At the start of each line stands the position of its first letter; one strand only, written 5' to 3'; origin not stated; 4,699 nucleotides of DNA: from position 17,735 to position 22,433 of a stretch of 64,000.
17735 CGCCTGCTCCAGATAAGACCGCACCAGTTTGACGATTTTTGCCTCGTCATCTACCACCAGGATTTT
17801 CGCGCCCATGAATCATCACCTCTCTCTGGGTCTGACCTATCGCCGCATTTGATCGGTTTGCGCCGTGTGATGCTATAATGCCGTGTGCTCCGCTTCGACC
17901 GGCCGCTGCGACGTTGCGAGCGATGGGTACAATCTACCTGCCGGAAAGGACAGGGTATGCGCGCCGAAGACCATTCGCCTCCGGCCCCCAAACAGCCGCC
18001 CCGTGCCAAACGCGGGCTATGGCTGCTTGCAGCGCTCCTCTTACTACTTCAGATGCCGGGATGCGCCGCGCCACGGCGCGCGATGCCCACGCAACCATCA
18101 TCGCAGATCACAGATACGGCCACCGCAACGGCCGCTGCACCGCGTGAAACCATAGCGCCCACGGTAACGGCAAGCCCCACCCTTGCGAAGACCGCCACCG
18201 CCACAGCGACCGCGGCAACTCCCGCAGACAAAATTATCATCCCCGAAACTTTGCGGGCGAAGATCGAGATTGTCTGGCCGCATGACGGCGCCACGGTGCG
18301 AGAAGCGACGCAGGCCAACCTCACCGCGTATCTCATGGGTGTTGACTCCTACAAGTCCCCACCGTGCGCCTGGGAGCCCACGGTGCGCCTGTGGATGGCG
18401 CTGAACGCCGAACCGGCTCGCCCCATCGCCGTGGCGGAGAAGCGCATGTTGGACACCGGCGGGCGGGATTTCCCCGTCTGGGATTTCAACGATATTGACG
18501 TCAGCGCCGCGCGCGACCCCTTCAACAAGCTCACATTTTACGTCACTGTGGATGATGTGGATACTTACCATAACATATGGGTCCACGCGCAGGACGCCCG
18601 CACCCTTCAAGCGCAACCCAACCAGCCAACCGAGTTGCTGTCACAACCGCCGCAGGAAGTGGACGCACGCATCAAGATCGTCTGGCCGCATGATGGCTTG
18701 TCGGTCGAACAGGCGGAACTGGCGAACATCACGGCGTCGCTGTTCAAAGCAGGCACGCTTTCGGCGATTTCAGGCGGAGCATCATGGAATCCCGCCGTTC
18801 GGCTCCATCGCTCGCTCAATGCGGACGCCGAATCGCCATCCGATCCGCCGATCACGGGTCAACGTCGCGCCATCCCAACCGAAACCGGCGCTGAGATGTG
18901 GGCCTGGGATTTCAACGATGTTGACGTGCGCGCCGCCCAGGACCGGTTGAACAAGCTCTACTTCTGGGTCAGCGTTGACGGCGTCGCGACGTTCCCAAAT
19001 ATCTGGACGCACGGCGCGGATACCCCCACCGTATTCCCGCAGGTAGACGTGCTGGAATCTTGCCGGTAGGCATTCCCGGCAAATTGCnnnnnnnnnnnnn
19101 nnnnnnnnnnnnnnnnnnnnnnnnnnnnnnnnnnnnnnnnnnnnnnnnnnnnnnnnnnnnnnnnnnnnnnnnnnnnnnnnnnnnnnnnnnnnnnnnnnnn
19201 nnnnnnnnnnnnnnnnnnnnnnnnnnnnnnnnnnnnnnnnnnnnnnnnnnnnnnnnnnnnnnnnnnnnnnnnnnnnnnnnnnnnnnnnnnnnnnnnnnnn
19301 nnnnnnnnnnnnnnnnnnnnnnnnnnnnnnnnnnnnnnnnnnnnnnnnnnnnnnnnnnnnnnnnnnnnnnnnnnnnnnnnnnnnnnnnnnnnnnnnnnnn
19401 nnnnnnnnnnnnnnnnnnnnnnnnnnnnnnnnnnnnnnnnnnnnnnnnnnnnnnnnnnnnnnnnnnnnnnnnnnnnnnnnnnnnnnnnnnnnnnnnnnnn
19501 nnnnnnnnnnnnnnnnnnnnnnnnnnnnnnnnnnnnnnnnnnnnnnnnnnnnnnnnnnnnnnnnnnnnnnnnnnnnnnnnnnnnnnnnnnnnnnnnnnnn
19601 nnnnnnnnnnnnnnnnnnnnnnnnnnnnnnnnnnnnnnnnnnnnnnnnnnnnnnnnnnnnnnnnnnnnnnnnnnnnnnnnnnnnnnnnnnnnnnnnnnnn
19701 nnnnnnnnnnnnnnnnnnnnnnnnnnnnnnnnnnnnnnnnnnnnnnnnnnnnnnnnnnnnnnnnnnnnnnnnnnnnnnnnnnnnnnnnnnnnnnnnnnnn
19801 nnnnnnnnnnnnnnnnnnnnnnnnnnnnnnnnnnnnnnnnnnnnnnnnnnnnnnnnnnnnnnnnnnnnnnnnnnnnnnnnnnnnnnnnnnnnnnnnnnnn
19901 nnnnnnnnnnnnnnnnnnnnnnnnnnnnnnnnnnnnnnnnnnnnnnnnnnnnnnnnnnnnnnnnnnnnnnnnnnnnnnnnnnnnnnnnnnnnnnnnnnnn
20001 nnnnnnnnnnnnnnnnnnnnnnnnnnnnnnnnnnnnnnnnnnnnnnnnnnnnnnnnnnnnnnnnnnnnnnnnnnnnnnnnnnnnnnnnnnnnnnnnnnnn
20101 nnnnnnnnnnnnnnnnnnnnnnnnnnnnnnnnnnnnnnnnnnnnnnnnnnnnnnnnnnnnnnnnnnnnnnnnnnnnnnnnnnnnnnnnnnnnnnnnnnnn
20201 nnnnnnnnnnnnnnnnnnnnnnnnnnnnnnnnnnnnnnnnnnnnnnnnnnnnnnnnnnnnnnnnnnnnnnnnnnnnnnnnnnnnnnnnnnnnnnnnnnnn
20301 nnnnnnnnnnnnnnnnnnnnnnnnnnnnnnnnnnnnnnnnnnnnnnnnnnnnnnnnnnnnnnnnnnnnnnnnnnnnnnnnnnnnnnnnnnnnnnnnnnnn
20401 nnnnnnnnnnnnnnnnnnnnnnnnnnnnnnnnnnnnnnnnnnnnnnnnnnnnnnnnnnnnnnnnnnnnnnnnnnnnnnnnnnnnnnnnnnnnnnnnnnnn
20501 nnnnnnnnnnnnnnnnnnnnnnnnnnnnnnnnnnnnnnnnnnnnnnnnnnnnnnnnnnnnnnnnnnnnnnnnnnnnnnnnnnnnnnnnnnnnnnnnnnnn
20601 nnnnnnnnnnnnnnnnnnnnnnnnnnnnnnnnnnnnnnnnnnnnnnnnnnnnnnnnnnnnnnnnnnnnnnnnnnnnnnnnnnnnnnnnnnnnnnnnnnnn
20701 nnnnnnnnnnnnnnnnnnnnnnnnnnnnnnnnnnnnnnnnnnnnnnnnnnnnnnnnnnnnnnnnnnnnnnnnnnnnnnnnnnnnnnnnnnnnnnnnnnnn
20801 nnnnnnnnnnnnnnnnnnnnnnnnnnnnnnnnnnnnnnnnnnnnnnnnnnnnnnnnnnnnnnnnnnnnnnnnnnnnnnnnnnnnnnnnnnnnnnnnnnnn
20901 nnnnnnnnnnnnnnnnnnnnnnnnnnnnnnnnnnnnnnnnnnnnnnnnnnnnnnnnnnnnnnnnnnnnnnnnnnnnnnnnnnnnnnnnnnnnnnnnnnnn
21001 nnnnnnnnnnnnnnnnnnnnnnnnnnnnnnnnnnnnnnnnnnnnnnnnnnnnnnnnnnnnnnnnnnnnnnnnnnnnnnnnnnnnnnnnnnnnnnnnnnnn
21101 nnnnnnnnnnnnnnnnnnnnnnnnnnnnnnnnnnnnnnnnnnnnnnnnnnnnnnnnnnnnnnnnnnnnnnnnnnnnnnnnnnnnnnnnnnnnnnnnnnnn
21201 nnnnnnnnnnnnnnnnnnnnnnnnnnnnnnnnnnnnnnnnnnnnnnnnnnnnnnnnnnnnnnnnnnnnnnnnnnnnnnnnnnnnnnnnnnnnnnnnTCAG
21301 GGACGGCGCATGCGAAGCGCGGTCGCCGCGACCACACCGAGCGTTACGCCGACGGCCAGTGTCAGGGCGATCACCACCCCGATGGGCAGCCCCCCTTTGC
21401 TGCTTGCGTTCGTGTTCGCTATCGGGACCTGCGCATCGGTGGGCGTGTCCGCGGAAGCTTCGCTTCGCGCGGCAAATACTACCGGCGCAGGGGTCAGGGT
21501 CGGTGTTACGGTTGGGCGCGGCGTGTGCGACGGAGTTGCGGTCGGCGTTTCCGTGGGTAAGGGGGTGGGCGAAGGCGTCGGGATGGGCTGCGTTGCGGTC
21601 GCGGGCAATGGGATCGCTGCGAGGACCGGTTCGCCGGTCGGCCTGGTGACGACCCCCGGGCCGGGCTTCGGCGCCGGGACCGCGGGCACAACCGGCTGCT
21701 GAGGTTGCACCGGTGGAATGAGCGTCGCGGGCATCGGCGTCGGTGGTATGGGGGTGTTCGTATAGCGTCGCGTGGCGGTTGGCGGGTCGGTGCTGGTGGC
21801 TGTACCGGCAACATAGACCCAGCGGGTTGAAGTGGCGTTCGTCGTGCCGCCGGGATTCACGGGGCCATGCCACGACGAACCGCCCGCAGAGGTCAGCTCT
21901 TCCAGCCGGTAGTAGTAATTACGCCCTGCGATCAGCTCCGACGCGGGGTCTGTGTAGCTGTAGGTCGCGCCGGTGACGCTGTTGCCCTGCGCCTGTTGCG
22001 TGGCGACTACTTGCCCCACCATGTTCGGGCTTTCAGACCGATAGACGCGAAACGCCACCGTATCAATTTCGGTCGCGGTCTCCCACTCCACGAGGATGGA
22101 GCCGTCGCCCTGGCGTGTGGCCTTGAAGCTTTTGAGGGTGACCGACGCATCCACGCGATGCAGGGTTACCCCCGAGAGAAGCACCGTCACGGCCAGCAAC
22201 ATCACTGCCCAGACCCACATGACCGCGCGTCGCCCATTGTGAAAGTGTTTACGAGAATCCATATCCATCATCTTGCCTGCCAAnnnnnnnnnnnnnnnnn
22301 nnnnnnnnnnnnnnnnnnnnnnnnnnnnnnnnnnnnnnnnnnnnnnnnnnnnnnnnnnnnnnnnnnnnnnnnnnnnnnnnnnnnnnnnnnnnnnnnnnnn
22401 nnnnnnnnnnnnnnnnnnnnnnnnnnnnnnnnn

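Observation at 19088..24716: Tandem duplication of a module: Fn3-like membrane-anchored protein plus C25 gingipain-like peptidase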

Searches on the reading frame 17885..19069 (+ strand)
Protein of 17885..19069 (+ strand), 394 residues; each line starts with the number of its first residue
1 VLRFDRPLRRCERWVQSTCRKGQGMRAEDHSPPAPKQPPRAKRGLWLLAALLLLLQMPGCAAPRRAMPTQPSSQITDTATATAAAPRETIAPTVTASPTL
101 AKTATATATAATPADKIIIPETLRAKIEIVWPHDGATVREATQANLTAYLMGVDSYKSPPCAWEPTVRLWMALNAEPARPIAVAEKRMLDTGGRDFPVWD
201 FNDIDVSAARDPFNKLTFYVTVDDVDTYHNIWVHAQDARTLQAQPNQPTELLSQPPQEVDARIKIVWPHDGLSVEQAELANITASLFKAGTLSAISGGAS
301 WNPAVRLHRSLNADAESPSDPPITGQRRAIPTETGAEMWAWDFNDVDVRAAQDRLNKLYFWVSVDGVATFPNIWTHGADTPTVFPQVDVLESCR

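Call 3: search_protein_families(library=pfam, proteins=[window:17885-19069:+], max_evalue=0.01)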
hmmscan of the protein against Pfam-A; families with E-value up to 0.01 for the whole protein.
window:17885-19069:+ (394 aa): 0 families

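Call 6: search_protein_families(library=ncbifam, proteins=[window:17885-19069:+], max_evalue=0.1)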
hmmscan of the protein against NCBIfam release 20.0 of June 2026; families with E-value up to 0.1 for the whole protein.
window:17885-19069:+ (394 aa): 0 families
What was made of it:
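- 17885..19069 (+): Conserved convergent neighbour ('X394'): a predicted lipoprotein with a PT-rich linker and two internal ~130-residue repeats. It has no family hit. No Pfam or NCBIfam hit (calls 3, 6).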

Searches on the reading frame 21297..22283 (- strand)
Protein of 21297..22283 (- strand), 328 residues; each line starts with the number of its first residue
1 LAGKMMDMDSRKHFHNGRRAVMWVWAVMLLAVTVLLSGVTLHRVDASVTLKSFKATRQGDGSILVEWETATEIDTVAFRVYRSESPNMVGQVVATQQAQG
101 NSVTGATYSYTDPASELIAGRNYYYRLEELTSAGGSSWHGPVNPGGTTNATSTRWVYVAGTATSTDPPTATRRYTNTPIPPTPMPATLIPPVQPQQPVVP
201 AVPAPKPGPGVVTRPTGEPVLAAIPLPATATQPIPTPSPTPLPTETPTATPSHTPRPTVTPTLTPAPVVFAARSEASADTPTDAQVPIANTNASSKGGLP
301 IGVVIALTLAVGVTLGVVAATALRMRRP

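Call 3: search_protein_families(library=pfam, proteins=[window:21297-22283:-], max_evalue=0.01)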
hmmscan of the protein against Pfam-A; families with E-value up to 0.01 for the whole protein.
window:21297-22283:- (328 aa): 0 families

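Call 6: search_protein_families(library=ncbifam, proteins=[window:21297-22283:-], max_evalue=0.1)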
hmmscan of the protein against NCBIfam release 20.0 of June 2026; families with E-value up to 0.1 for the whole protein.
window:21297-22283:- (328 aa): 0 families
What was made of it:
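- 21297..22283 (-): P1: 328-residue stalked type-I membrane protein.
- Signal peptide/anchor: 22161-22229.
- Fn3-like domain: 21855-22118.
- Pro/Thr-rich linker: 21396-21854 (P 24%, T 20%).
- TM helix: 21315-21392, followed by an RMRRP tail.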
Its stop codon lies 10 nt before the C25#1 start. It has no Pfam or NCBIfam hit (calls 3, 6).

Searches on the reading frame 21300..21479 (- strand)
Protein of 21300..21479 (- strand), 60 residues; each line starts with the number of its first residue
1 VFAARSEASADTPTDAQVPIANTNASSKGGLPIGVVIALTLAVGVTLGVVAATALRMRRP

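Call 59: search_protein_families(library=ncbifam, proteins=[window:21300-21479:-], max_evalue=10)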
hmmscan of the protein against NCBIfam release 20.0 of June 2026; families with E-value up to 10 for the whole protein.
seq(60 aa): 0 families

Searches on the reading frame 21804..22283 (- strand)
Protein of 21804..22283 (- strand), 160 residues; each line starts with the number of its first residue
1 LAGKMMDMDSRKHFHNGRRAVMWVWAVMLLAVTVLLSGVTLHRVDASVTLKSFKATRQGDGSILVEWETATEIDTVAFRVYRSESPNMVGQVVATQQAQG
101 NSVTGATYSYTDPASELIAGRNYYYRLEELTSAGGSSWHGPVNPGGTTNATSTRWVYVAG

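Call 25: find_homologous_proteins(query=window:21804-22283:-)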
Query window:21804-22283:- (160 aa): 3 proteins with E <= 0.001 among 122 candidates.
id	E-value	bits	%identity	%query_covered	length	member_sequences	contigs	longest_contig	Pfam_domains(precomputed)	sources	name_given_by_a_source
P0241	3.5e-68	246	94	78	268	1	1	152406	-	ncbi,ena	-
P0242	7.3e-11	60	47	61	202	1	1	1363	-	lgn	-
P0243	1.6e-9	56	44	61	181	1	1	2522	-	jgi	jgi:hypothetical protein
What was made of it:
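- Tried and rejected: Homolog search with the P1 N-terminal region: only 3 hits, because the family diverges too fast for the word index (call 25).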
